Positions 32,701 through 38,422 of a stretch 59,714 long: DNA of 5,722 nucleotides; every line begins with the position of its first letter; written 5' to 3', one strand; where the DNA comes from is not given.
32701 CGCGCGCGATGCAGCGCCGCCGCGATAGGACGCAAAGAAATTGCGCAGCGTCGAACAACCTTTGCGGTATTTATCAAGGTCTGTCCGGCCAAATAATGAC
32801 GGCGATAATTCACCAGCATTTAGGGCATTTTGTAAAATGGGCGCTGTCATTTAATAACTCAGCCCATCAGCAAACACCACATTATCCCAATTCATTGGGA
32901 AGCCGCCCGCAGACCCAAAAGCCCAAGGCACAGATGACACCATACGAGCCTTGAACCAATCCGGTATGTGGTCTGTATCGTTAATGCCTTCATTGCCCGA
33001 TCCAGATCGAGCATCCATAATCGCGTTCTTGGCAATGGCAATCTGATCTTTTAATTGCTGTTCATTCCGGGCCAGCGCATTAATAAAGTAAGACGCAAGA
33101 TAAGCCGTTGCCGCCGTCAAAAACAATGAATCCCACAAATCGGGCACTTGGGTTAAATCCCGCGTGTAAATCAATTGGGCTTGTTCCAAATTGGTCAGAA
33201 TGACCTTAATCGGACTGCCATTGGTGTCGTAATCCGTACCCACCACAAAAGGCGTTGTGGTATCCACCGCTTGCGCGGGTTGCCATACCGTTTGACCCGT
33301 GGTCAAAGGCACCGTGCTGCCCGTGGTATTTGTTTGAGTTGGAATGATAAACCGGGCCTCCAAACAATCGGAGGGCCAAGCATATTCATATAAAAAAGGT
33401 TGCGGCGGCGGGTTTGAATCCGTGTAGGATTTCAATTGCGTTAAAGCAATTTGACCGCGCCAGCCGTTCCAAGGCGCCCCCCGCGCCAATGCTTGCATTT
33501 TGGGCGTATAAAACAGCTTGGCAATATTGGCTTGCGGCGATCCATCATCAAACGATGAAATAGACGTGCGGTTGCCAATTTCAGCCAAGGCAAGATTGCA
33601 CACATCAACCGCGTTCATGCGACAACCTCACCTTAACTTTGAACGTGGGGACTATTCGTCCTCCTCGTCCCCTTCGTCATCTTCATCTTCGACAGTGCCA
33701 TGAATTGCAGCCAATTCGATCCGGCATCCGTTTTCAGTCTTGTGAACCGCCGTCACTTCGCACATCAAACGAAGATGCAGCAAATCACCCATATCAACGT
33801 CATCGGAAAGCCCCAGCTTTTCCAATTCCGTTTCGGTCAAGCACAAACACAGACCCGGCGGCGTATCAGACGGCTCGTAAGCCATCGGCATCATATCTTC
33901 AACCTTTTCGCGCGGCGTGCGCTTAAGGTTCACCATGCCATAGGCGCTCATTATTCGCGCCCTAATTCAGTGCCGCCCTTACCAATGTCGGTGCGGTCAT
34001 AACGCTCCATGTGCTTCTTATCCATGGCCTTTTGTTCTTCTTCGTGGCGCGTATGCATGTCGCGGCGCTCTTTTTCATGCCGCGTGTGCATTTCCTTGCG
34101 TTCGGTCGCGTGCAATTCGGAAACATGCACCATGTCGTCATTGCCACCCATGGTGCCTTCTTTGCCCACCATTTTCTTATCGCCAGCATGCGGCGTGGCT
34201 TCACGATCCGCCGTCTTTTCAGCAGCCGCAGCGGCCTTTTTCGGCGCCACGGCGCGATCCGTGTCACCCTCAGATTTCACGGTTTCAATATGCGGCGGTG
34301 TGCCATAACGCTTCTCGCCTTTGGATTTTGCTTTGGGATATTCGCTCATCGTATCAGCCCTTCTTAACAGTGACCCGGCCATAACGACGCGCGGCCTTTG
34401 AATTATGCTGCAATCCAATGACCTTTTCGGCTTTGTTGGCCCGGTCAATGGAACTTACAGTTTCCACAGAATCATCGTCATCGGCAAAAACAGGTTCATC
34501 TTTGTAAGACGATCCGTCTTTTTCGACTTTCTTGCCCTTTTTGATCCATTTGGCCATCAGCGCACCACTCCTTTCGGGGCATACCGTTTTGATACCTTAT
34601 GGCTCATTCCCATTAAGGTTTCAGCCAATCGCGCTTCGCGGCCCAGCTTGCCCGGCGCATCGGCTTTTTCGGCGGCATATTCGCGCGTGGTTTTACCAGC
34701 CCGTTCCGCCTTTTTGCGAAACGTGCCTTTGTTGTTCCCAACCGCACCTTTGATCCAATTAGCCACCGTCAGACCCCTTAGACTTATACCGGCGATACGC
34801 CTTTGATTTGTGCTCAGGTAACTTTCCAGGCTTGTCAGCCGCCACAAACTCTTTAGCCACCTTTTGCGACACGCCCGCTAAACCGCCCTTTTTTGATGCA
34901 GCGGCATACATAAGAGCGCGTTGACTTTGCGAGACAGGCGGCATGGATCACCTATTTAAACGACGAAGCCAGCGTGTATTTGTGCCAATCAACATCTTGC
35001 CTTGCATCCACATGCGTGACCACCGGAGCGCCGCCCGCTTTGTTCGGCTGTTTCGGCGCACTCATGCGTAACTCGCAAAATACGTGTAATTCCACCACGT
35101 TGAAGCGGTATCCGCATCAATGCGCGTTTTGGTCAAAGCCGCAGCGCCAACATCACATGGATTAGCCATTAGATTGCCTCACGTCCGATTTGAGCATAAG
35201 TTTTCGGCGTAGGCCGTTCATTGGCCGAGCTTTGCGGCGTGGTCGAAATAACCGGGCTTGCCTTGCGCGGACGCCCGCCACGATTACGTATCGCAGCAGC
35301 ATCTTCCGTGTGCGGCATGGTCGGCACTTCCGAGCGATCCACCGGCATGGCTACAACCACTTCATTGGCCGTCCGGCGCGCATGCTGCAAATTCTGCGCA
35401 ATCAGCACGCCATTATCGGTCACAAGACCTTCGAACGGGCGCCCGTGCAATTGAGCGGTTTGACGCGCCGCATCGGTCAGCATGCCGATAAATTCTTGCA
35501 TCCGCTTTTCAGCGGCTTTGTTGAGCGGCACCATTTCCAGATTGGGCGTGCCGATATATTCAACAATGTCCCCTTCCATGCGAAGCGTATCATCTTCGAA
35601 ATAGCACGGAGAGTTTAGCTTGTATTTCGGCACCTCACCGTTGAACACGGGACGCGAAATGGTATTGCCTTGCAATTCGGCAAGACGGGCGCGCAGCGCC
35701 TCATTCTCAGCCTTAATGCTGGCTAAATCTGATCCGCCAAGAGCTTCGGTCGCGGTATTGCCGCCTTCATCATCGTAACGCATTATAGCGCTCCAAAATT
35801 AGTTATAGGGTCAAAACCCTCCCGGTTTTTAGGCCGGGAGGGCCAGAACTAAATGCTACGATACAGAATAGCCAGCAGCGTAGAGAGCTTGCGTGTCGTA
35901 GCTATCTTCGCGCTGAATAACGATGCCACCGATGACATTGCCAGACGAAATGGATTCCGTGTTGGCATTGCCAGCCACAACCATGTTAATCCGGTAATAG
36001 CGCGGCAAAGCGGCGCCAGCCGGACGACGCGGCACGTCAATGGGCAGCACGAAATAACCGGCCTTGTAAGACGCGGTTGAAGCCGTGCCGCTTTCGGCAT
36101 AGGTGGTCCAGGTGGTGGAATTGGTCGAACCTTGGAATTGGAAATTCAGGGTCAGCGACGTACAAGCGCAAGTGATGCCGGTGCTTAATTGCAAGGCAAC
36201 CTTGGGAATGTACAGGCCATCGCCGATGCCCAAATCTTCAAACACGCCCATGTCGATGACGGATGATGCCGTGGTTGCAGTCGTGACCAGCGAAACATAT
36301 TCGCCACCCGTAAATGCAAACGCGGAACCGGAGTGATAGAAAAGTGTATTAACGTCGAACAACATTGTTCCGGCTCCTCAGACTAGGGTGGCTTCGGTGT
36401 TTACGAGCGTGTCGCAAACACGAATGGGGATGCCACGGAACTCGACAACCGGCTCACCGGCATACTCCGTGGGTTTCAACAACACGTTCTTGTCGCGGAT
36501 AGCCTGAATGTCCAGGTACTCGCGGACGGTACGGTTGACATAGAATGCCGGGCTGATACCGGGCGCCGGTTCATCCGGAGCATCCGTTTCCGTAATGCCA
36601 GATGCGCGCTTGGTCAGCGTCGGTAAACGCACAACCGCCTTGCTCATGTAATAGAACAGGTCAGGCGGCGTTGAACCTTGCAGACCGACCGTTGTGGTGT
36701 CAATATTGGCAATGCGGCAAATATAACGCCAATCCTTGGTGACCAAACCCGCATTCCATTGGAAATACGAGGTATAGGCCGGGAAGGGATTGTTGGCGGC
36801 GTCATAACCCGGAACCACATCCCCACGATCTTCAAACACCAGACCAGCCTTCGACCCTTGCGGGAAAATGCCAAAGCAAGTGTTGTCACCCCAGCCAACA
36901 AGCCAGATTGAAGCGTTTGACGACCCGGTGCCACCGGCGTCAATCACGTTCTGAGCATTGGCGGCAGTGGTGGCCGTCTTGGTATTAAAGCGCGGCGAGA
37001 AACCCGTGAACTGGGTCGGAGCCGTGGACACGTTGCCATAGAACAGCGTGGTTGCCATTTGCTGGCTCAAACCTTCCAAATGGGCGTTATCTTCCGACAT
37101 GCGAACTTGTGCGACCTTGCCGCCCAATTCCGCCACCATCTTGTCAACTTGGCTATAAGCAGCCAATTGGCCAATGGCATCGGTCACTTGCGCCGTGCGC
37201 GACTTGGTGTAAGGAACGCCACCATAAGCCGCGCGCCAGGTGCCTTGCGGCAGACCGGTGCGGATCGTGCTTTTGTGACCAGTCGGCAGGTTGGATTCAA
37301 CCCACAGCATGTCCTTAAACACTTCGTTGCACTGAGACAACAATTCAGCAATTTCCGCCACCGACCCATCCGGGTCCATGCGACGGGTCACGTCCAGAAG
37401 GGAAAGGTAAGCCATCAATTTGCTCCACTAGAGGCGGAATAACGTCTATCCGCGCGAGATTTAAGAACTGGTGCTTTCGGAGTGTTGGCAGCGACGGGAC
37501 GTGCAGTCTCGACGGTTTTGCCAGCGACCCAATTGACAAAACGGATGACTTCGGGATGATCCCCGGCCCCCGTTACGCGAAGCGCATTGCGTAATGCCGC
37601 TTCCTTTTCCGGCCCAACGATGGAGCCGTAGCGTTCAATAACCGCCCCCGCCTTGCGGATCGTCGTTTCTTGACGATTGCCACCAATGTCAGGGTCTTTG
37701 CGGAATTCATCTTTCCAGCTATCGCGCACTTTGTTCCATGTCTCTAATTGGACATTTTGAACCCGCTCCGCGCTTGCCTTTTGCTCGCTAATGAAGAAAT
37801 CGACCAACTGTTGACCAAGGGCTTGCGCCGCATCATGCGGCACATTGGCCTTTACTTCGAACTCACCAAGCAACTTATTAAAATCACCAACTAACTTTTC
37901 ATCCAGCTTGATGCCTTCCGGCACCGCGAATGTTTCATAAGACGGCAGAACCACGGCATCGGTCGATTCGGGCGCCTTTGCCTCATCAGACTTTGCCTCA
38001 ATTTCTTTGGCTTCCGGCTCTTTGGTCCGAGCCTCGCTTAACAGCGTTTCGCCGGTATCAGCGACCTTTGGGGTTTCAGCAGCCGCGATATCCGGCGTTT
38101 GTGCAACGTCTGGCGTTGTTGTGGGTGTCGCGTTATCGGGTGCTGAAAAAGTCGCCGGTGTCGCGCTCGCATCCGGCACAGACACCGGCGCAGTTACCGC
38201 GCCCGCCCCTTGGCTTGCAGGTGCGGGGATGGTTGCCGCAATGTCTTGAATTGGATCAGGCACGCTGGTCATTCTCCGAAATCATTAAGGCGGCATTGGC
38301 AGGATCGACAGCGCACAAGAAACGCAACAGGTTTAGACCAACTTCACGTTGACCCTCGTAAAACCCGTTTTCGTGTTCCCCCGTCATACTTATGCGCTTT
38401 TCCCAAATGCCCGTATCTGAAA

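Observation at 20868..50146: Conserved 10-nt box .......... placed just upstream of late transcription units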

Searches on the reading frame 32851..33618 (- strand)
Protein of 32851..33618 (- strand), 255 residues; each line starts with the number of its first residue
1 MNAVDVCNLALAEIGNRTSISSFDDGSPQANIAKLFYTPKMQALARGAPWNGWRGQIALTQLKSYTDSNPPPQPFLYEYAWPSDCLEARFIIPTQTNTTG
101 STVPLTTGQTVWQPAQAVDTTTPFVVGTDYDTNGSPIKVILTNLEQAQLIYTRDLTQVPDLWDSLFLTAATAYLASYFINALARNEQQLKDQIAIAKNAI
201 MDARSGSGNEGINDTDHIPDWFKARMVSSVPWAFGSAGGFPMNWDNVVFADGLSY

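Call 24: search_protein_families(library=phrogs, proteins=[window:32851-33618:-], max_evalue=0.001)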
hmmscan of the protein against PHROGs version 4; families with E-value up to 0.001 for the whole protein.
window:32851-33618:- (255 aa): 1 family
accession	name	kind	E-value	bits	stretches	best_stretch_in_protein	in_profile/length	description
phrog_394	-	tail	6e-30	105.1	1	2-226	3-189/190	tail protein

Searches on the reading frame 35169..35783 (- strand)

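Call 24: search_protein_families(library=phrogs, proteins=[window:35169-35783:-], max_evalue=0.001)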
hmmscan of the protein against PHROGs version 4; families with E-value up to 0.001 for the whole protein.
window:35169-35783:- (204 aa): 1 family
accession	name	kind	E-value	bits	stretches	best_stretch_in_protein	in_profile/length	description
phrog_590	-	unknown function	0.00012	23.8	1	49-102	3-55/111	-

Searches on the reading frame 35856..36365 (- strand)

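Call 104: search_protein_families(library=pfam, proteins=[window:35856-36365:-], max_evalue=0.001)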
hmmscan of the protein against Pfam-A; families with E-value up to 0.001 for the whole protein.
window:35856-36365:- (169 aa): 1 family
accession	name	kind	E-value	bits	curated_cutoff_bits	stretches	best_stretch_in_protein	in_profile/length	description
PF21190.3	Bbp16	-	6.7e-06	26.8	27.1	1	27-134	7-106/115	Bbp16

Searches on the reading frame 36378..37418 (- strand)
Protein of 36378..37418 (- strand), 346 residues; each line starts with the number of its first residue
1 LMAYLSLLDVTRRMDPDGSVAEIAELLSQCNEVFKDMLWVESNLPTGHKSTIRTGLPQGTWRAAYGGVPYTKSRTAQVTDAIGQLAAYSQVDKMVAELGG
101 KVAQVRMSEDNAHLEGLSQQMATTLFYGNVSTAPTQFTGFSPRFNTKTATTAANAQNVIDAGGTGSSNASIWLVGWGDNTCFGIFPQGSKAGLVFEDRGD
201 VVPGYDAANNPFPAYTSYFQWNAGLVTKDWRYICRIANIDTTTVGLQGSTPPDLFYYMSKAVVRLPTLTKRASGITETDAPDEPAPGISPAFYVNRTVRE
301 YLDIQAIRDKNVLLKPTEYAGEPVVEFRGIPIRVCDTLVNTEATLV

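Call 24: search_protein_families(library=phrogs, proteins=[window:36378-37418:-], max_evalue=0.001)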
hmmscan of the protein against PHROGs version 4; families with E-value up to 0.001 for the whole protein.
window:36378-37418:- (346 aa): 1 family
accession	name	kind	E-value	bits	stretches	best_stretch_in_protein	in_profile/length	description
phrog_212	-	head and packaging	3.4e-72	244.4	1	2-243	3-297/301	major head protein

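Call 97: find_encoding_contigs(protein=window:36378-37418:-, flank=10000, max_places=1)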
Protein window:36378-37418:- (346 aa): no gene with exactly this product is on record in the collection.

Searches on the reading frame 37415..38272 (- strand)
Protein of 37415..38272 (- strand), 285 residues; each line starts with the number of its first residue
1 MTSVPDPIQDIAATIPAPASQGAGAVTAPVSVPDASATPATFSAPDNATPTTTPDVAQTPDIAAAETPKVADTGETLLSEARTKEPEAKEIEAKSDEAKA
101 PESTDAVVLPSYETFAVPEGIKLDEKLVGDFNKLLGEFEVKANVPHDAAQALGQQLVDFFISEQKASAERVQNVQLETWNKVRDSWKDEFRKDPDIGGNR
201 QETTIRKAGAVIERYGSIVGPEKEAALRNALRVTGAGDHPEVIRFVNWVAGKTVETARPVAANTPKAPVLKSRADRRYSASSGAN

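Call 24: search_protein_families(library=phrogs, proteins=[window:37415-38272:-], max_evalue=0.001)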
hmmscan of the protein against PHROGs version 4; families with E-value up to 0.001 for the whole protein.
window:37415-38272:- (285 aa): 2 families
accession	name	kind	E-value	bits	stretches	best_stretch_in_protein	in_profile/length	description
phrog_458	-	other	5.2e-25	89.8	1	34-263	25-227/246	protease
phrog_30010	-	unknown function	1.4e-13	51.5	1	54-251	7-172/517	-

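Call 99: find_encoding_contigs(protein=window:37415-38272:-, flank=10000, max_places=1)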
Protein window:37415-38272:- (285 aa): no gene with exactly this product is on record in the collection.
